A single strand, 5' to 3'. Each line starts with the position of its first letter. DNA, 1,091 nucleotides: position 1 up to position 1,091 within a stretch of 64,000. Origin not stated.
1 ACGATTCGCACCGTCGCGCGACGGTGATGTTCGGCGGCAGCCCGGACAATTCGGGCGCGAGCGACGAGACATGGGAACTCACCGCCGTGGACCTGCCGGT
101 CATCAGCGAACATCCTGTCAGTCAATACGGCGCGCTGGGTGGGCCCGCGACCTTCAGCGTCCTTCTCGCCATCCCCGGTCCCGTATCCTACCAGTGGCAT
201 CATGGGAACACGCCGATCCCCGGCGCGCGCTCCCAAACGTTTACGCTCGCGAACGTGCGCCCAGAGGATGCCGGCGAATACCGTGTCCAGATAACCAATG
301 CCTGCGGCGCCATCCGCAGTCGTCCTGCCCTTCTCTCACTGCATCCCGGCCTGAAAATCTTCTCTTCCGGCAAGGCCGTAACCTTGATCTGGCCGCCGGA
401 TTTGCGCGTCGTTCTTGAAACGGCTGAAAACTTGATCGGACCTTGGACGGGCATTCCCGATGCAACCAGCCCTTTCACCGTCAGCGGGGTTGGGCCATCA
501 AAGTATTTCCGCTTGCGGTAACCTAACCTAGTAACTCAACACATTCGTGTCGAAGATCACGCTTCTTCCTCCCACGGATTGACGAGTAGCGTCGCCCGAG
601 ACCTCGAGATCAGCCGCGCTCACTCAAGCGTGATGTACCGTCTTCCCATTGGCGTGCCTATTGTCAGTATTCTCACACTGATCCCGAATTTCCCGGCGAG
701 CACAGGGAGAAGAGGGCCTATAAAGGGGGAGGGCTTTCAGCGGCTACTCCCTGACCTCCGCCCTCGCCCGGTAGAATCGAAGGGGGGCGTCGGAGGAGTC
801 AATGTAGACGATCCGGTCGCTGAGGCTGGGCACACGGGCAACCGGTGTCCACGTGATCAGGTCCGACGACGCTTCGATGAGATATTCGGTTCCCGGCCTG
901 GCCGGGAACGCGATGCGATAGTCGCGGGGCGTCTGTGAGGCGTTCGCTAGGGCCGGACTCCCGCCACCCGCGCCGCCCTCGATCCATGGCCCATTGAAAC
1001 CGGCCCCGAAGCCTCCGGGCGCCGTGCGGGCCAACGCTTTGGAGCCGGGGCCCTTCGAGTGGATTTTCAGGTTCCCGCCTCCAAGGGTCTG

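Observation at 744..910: Recurrent ~55-aa C-terminal '.........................' module on four unrelated secreted proteins: candidate sorting or secretion tail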

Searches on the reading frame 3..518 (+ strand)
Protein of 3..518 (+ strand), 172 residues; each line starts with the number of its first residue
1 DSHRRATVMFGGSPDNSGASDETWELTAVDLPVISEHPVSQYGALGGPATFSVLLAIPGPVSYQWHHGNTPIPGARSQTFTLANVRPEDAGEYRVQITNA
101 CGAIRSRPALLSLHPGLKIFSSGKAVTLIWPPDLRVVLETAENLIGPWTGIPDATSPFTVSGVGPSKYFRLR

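Call 7: search_protein_families(library=pfam, proteins=[window:3-518:+], max_evalue=0.01)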
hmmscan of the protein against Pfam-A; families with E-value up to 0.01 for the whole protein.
window:3-518:+ (172 aa): 4 families
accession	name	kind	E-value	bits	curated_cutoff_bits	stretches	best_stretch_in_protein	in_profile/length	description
PF13927.12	Ig_3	-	5.4e-09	36.9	30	1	32-99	2-78/78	Immunoglobulin domain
PF13895.12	Ig_2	-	5.9e-05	23.7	27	1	60-111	28-77/79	Immunoglobulin domain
PF00801.26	PKD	-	0.00037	20.9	23.5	1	40-98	8-64/80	PKD domain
PF07679.22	I-set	-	0.00042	20.7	23.7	1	76-104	54-82/90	Immunoglobulin I-set domain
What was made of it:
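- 3..521 (+): Host gene A, 3' part only. The full protein is 652-663 aa: Kelch propeller, I-set, Ig_3, then the tail. Pfam Ig_3 on the fragment (call 7).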

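Call 8: search_protein_families(library=ncbifam, proteins=[window:3-518:+], max_evalue=0.01)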
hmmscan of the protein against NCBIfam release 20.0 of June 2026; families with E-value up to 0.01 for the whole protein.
window:3-518:+ (172 aa): 0 families

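Call 15: find_homologous_proteins(query=window:3-518:+, max_evalue=0.001)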
Query window:3-518:+ (172 aa): 2 proteins with E <= 0.001 among 72 candidates.
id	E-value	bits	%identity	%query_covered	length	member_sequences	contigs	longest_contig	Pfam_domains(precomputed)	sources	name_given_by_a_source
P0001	1.2e-53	200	57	100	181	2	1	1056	PF07679.23,PF13927.13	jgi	-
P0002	6.8e-9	54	42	52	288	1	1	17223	PF13927.13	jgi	jgi:hypothetical protein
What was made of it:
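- Tried and rejected: Protein A gave 2 hits (call 15).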

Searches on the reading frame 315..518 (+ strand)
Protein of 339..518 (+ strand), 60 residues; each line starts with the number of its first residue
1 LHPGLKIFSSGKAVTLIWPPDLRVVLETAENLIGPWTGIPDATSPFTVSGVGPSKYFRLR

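Call 4: search_protein_families(library=pfam, proteins=[window:339-518:+], max_evalue=10)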
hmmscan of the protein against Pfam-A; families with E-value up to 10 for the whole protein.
seq(60 aa): 0 families

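Call 5: search_protein_families(library=ncbifam, proteins=[window:339-518:+], max_evalue=10)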
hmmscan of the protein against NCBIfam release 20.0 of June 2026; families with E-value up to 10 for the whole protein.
seq(60 aa): 0 families

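Call 14: find_homologous_proteins(query=A1, max_evalue=0.001)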
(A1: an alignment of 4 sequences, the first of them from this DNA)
Query A1 (4 sequences): 80 candidates shared short words with the query, none scored E <= 0.001.
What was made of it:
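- Tried and rejected: The tail alignment A1 gave 0 hits (call 14).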

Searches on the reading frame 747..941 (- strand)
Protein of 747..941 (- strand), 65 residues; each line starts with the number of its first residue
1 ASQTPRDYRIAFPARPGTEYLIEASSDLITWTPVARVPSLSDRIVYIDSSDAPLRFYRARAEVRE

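Call 4: search_protein_families(library=pfam, proteins=[window:747-941:-], max_evalue=10)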
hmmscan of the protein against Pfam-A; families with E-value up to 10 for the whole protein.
seq(65 aa): 0 families

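Call 5: search_protein_families(library=ncbifam, proteins=[window:747-941:-], max_evalue=10)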
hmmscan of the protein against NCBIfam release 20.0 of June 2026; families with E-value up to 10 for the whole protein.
seq(65 aa): 0 families
